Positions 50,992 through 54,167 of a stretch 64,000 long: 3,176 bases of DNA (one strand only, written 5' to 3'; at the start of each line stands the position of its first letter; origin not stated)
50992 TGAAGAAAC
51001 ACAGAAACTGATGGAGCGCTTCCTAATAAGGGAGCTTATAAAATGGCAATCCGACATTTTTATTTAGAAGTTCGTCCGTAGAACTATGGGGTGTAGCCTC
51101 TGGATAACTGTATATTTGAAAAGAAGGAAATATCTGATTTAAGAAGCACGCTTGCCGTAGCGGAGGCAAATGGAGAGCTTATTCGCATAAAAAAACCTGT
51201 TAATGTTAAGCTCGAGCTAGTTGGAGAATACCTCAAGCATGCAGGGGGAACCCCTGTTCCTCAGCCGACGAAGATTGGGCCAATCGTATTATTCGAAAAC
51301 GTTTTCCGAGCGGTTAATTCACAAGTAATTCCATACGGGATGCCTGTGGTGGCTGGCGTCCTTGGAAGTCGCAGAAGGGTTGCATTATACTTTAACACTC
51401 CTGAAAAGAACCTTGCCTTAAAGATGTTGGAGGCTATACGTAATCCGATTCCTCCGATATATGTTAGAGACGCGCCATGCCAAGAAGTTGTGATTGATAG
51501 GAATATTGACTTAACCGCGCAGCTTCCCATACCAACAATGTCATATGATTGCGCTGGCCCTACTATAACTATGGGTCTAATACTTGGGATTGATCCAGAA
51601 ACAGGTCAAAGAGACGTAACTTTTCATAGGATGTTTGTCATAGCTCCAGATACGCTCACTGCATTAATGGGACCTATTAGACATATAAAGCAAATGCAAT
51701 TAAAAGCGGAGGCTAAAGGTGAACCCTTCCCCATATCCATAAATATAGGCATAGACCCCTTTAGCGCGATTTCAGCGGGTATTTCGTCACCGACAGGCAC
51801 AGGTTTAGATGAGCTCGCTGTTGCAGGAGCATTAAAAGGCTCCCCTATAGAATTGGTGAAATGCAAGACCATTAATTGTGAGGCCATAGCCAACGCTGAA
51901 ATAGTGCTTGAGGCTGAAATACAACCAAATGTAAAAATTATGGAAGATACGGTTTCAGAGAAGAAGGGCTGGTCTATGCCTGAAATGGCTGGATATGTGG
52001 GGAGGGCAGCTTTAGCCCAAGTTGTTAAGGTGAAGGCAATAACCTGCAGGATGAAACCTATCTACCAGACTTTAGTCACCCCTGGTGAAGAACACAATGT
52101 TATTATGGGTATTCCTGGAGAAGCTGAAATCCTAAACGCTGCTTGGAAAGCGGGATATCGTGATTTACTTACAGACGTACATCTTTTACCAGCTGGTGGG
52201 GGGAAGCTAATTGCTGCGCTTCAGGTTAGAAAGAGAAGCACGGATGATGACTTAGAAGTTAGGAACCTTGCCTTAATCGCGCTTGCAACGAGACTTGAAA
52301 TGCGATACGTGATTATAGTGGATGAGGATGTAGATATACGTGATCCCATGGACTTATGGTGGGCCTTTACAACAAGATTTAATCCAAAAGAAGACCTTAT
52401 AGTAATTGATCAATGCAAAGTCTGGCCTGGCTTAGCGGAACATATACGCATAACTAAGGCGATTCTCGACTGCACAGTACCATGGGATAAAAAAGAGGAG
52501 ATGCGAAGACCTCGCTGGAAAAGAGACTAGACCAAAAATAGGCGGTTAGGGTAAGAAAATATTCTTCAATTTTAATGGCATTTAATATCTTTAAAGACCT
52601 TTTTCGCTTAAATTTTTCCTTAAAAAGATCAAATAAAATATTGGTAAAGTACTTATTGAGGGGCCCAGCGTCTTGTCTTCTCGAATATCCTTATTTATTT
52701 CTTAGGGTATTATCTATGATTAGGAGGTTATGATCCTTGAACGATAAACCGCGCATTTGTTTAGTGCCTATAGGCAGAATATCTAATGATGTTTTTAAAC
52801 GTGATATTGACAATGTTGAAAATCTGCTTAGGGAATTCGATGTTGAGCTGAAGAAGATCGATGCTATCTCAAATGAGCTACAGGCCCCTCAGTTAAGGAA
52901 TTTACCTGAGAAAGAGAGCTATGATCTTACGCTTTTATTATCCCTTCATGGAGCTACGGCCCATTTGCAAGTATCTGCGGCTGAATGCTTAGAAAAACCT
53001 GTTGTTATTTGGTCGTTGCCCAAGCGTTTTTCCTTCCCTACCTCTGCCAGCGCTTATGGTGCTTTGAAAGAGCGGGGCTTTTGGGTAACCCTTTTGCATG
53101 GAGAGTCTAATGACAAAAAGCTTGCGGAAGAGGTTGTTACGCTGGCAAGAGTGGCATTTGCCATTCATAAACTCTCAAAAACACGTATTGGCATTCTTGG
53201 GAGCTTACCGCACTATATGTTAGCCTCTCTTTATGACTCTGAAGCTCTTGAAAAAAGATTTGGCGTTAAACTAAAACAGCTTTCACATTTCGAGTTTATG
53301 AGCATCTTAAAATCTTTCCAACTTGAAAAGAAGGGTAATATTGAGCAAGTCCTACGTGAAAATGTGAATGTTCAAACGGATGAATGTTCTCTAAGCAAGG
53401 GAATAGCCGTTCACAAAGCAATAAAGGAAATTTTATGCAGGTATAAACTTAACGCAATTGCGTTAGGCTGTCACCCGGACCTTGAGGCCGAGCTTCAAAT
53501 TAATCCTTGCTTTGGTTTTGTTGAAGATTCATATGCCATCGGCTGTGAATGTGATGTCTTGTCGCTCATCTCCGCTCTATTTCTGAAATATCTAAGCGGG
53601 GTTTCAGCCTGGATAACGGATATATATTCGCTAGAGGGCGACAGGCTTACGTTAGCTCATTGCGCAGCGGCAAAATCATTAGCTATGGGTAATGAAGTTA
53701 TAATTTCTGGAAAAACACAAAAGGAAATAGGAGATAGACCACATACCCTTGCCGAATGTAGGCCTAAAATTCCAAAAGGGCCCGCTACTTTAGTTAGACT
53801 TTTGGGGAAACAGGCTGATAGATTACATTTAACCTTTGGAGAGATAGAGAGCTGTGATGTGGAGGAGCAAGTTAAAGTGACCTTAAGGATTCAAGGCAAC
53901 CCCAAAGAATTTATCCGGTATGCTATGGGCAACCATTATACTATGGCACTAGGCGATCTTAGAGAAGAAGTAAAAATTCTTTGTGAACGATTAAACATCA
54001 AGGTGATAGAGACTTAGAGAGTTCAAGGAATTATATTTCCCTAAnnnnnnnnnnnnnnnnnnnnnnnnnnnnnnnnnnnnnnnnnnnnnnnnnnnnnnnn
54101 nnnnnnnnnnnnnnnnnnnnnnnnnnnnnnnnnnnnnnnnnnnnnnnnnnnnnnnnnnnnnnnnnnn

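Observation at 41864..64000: Candidate archaeal anaerobic methoxy-/polyhydroxy-aromatic degradation island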

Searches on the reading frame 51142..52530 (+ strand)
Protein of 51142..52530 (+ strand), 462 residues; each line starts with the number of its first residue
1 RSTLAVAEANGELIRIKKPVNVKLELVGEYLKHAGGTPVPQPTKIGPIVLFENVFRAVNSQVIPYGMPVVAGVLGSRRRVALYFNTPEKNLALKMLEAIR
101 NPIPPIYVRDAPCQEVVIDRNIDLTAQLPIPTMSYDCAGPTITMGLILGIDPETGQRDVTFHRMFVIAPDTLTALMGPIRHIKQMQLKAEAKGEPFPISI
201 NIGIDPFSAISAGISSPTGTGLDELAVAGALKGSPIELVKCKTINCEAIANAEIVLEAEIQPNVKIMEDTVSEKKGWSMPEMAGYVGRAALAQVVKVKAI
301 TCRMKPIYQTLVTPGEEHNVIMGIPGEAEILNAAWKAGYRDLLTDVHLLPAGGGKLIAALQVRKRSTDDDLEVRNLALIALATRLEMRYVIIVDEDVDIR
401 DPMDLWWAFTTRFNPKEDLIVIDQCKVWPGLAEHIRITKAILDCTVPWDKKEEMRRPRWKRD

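Call 5: search_protein_families(library=pfam, proteins=[window:51340-52530:+], max_evalue=0.01)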
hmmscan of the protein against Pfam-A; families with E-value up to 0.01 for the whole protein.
window:51340-52530:+ (396 aa): 3 families
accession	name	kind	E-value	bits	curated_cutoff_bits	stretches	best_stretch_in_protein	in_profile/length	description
PF01977.22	UbiD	-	3.7e-45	154.1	23.3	1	43-247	6-203/206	3-octaprenyl-4-hydroxybenzoate carboxy-lyase Rift-related domain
PF20696.2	UbiD_C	-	1.6e-20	73.8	24.2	1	254-361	2-107/127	3-octaprenyl-4-hydroxybenzoate carboxy-lyase C-terminal domain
PF20695.2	UbiD_N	-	0.00053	20.5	24.3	1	1-32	46-77/78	3-octaprenyl-4-hydroxybenzoate carboxy-lyase N-terminal domain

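Call 8: search_protein_families(library=pfam, proteins=[window:51142-52530:+], max_evalue=0.01)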
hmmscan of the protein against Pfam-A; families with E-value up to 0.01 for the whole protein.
window:51142-52530:+ (462 aa): 3 families
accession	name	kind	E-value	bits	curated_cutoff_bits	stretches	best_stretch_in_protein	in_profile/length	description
PF01977.22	UbiD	-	5.3e-45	153.6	23.3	1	109-313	6-203/206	3-octaprenyl-4-hydroxybenzoate carboxy-lyase Rift-related domain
PF20696.2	UbiD_C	-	2.1e-20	73.4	24.2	1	320-427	2-107/127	3-octaprenyl-4-hydroxybenzoate carboxy-lyase C-terminal domain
PF20695.2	UbiD_N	-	3.3e-14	53.2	24.3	1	7-98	4-77/78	3-octaprenyl-4-hydroxybenzoate carboxy-lyase N-terminal domain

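Call 9: search_protein_families(library=ncbifam, proteins=[window:51142-52530:+], max_evalue=0.001)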
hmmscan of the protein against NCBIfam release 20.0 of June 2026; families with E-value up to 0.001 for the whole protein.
window:51142-52530:+ (462 aa): 7 families
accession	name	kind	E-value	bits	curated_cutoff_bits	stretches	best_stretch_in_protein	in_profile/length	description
NF041204.1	VdcC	exception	1.5e-74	251.1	650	1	1-454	5-447/467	non-oxidative hydroxyarylic acid decarboxylases subunit C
TIGR00148.1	TIGR00148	subfamily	6.3e-62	209.7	244.85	1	3-429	4-417/438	UbiD family decarboxylase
TIGR03701.1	mena_SCO4490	equivalog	5.6e-40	137.4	495.9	2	93-423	98-415/433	menaquinone biosynthesis decarboxylase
NF008175.0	PRK10922.1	equivalog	1e-33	116.6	788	1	2-425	11-433/497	4-hydroxy-3-polyprenylbenzoate decarboxylase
NF041219.1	BagN_FevL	exception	3.8e-28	98.2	1000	1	2-430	22-443/502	bagremycin/ferroverdin biosynthesis UbiD family decarboxylase BagN/FevL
TIGR02723.1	phenyl_P_alpha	equivalog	3.7e-19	68.7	564.6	1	101-436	101-430/485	phenylphosphate carboxylase subunit alpha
TIGR02724.1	phenyl_P_beta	equivalog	1.4e-18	66.6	468.95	1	44-428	39-417/472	phenylphosphate carboxylase subunit beta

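Call 12: search_solved_structures(query=window:51142-52530:+, max_evalue=1e-10)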
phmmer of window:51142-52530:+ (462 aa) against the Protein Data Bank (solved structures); distinct sequences matched with E-value up to 1e-10: 40.
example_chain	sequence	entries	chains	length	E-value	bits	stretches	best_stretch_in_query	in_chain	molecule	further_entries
5ny5_A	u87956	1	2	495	5.7e-87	295.6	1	3-456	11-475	3,4-dihydroxybenzoate decarboxylase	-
5o3n_A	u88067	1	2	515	6.6e-87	295.4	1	3-456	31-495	3,4-dihydroxybenzoate decarboxylase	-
5o3m_A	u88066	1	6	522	1.1e-86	294.7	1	10-456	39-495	Protocatechuate decarboxylase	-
6h6v_A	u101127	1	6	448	3.6e-61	210.5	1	60-425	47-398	3-polyprenyl-4-hydroxybenzoate decarboxylase and related decarboxylases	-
6h6x_B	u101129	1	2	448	5e-60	206.7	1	60-425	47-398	3-polyprenyl-4-hydroxybenzoate decarboxylase and related decarboxylases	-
8oz5_A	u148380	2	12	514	1.6e-32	116.1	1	71-420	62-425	Phthaloyl-CoA decarboxylase (Pcd)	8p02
8pmk_A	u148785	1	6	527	1.8e-32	115.9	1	71-420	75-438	Phthaloyl-CoA decarboxylase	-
2idb_A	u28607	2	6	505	2e-29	105.9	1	3-427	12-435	3-octaprenyl-4-hydroxybenzoate carboxy-lyase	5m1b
5m1c_A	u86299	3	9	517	2.2e-29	105.7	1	3-427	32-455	3-octaprenyl-4-hydroxybenzoate carboxy-lyase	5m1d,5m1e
7p9q_A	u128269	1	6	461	2.7e-29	105.5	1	117-424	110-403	AnInD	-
6da6_A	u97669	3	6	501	3.7e-26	95.1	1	97-420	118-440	UbiD-like decarboxylase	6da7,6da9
7ae4_A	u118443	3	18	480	4.2e-26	94.9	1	3-450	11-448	Phenolic acid decarboxylase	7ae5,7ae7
7nf0_A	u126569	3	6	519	4.3e-24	88.3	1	77-425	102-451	Ferulic acid decarboxylase 1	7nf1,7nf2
7abo_C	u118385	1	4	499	5.8e-24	87.9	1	47-429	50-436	UbiD-like decarboxylase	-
7pda_A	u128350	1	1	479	9.7e-24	87.1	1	46-422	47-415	UbiD family decarboxylase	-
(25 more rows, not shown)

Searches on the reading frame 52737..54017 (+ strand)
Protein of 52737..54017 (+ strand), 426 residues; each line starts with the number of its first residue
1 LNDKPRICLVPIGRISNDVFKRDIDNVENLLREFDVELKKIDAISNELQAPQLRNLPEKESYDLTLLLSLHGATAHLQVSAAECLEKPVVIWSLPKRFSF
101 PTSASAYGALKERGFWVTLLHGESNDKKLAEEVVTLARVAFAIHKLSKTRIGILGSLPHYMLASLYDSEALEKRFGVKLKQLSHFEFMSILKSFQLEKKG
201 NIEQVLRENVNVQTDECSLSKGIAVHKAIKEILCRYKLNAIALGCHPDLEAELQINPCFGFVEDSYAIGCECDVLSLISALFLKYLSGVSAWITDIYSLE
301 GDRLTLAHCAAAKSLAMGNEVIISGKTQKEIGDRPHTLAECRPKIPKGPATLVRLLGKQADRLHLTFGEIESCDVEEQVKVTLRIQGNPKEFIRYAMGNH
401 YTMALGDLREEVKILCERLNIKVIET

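Call 5: search_protein_families(library=pfam, proteins=[window:52737-54017:+], max_evalue=0.01)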
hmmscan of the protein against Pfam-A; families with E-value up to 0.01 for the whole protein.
window:52737-54017:+ (426 aa): 1 family
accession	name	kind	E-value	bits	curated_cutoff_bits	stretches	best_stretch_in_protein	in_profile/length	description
PF02952.23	Fucose_iso_C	-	9.4e-05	22.5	29.3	1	335-424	37-140/143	L-fucose isomerase, C-terminal domain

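Call 9: search_protein_families(library=ncbifam, proteins=[window:52737-54017:+], max_evalue=0.001)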
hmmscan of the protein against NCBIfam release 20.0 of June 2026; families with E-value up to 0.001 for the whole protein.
window:52737-54017:+ (426 aa): 1 family
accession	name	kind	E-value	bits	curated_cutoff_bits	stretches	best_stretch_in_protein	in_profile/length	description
NF048012.1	SlpQosIsomSftI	equivalog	2.3e-22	79.3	700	1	8-423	5-440/443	sulfoquinovose isomerase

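Call 69: find_homologous_proteins(query=window:52737-54017:+, max_evalue=0.00001)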
Query window:52737-54017:+ (426 aa): 11 proteins with E <= 0.00001 among 7929 candidates.
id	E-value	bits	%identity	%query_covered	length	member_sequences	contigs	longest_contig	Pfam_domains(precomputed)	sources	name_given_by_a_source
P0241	2.9e-282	953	100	100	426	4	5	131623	-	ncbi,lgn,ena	ncbi:MAG: hypothetical protein QXK73_02210 [Candidatus Bathyarchaeia archaeon]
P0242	1.5e-227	773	80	100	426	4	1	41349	-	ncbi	ncbi:MAG: hypothetical protein QW717_04500 [Candidatus Bathyarchaeia archaeon]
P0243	1.5e-225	767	78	100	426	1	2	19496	-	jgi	jgi:L-fucose isomerase-like protein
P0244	2.5e-199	680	72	100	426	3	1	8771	-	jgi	-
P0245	8.2e-183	626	64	100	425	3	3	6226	-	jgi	jgi:L-fucose isomerase-like protein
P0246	9.4e-176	603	64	100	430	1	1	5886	-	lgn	-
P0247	1.6e-70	256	34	100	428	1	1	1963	-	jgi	-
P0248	3.0e-67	245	33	100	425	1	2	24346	-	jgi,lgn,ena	jgi:L-fucose isomerase-like protein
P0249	7.3e-65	238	35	99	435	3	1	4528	-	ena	-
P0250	5.1e-63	231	32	100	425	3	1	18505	-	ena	-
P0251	8.1e-60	221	30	100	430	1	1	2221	-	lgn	-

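Call 79: predict_structure(alignment_id=A2)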
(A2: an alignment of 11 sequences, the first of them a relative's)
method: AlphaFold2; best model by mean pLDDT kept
length: 426 residues; sequences in the alignment: 11
mean_pLDDT: 89.3   pTM: 0.89
mean pLDDT of the five models: 89.3, 88.1, 87.3, 86.7, 86.7
residues with pLDDT >= 90: 271; 70-90: 129; 50-70: 25; < 50: 1
segments of 3 or more residues with pLDDT < 50: none
pLDDT, mean of each block of 10 residues (from residue 1): 83 85 93 92 90 83 95 93 95 91 97 96 95 96 95 83 86 95 91 77 67 86 89 94 77 78 87 92 93 93 94 87 76 68 95 94 96 92 94 87 96 97 96
secondary structure, 60 per line:
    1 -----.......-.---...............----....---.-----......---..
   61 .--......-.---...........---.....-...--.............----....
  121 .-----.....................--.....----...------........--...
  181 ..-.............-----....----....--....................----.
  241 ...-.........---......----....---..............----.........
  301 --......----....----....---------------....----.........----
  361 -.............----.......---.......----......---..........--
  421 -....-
elements in order: E6-12 H18-32 E37-40 H50-55 E64-69 H75-85 E89-93 H100-112 E117-121 H127-147 E150-154 H168-175 E178-182 H184-196 H202-205 E210-213 H216-235 E240-243 H245-253 H257-262 E267-270 H274-287 E292-300 E303-308 H313-316 E321-324 E340-343 E348-356 E362-374 E379-385 H389-395 E400-405 H409-418 E422-425

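Call 81: fold_search(model_id=the predicted structure, library=pdb)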
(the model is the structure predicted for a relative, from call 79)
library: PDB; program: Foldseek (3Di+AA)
matches with E <= 10: 1564; with E <= 0.001: 43
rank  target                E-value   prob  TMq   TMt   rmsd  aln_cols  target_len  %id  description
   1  7chl_F                1.1e-21  1.00  0.77  0.67   5.0       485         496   13  Crystal structure of hybrid Arabinose isomerase AI-10 (released 2021-10-20)
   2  7chl_A                1.5e-21  1.00  0.77  0.67   5.1       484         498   13  Crystal structure of hybrid Arabinose isomerase AI-10 (released 2021-10-20)
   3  2ajt_A                2.0e-21  1.00  0.75  0.66   5.2       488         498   13  Crystal structure of L-Arabinose Isomerase from E.coli (released 2005-08-16)
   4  7chl_B                2.3e-21  1.00  0.78  0.68   4.8       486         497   13  Crystal structure of hybrid Arabinose isomerase AI-10 (released 2021-10-20)
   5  4r1p_B                2.6e-21  1.00  0.78  0.69   4.6       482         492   12  Crystal Structure of Thermophilic Geobacillus kaustophilus L-Arabinose isomerase with Mn2+ (released 2015-08-12)
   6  4f2d_A                2.7e-21  1.00  0.80  0.70   4.4       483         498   13  Crystal Structure of Escherichia coli L-arabinose Isomerase (ECAI) complexed with Ribitol (released 2012-05-30)
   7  4r1p_F                3.4e-21  1.00  0.79  0.70   4.4       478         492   12  Crystal Structure of Thermophilic Geobacillus kaustophilus L-Arabinose isomerase with Mn2+ (released 2015-08-12)
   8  4r1o_E                3.4e-21  1.00  0.77  0.68   4.7       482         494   12  Crystal Structure of Thermophilic Geobacillus kaustophilus L-Arabinose isomerase (released 2015-08-12)
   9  4lql_A                5.5e-21  1.00  0.81  0.73   4.3       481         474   13  Crystal structure of L-arabinose isomerase from Lactobacillus fermentum CGMCC2921 (released 2014-07-23)
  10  4r1o_A                6.1e-21  1.00  0.78  0.68   4.7       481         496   12  Crystal Structure of Thermophilic Geobacillus kaustophilus L-Arabinose isomerase (released 2015-08-12)
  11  7ch3_B                6.9e-21  1.00  0.79  0.69   4.5       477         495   13  Crystal structure of Arabinose isomerase from hyper thermophilic bacterium Thermotoga maritima (TMAI) triple mutant (K (released 2021-10-20)
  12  7cxo_B                8.2e-21  1.00  0.78  0.68   4.8       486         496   13  Crystal structure of Arabinose isomerase from hybrid AI10 (released 2021-09-08)
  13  7cyy_E                8.2e-21  1.00  0.76  0.67   4.9       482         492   13  Crystal structure of Arabinose isomerase from hybrid AI8 with Adonitol (released 2021-09-08)
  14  4r1o_B                9.2e-21  1.00  0.76  0.66   5.0       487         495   12  Crystal Structure of Thermophilic Geobacillus kaustophilus L-Arabinose isomerase (released 2015-08-12)
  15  7cxo_C                9.7e-21  1.00  0.81  0.72   4.1       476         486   13  Crystal structure of Arabinose isomerase from hybrid AI10 (released 2021-09-08)
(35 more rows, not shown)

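Call 87: find_encoding_contigs(protein=P0248, flank=9000, max_places=1)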
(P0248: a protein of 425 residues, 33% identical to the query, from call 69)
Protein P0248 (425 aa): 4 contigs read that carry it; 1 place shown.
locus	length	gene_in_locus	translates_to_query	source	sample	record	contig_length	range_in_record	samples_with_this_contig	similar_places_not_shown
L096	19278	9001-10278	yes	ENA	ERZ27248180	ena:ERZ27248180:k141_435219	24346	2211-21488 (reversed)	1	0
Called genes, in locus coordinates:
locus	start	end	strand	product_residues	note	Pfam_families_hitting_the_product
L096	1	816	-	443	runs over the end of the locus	PF02195:ParB_N, PF17762:HTH_ParB, PF07366:SnoaL, PF12680:SnoaL_2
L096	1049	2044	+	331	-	-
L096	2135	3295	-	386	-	-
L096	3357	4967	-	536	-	PF00324:AA_permease, PF13520:AA_permease_2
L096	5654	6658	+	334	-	PF01073:3Beta_HSD, PF01370:Epimerase, PF02719:Polysacc_synt_2 (faint), PF04321:RmlD_sub_bind, PF16363:GDP_Man_Dehyd, PF07993:NAD_binding_4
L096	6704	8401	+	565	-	PF02776:TPP_enzyme_N, PF00205:TPP_enzyme_M, PF02775:TPP_enzyme_C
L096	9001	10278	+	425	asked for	-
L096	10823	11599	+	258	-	PF13483:Lactamase_B_3, PF00753:Lactamase_B, PF12706:Lactamase_B_2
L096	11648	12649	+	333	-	PF00296:Bac_luciferase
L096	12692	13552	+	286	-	PF13483:Lactamase_B_3, PF12706:Lactamase_B_2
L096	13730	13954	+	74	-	-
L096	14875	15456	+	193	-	-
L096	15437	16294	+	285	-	PF13482:RNase_H_2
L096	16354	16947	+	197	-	-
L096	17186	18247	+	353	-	PF03235:GmrSD_N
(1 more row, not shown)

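Call 88: find_encoding_contigs(protein=P0250, flank=9000, max_places=1)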
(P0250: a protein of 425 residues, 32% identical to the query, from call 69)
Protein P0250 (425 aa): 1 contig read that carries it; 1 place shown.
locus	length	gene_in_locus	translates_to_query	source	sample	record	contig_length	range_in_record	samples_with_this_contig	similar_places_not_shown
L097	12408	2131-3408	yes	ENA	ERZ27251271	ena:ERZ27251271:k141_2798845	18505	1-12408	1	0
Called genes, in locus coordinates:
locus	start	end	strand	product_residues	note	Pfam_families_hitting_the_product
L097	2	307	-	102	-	?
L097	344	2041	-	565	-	PF02776:TPP_enzyme_N, PF00205:TPP_enzyme_M, PF02775:TPP_enzyme_C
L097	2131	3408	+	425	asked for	-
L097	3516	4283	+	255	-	PF00753:Lactamase_B, PF13483:Lactamase_B_3, PF12706:Lactamase_B_2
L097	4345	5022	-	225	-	PF00296:Bac_luciferase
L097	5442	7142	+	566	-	PF00324:AA_permease, PF13520:AA_permease_2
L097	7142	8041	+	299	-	PF08450:SGL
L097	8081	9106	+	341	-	PF00389:2-Hacid_dh, PF02826:2-Hacid_dh_C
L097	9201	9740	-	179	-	-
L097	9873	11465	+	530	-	PF00324:AA_permease, PF13520:AA_permease_2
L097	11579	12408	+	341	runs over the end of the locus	PF02126:PTE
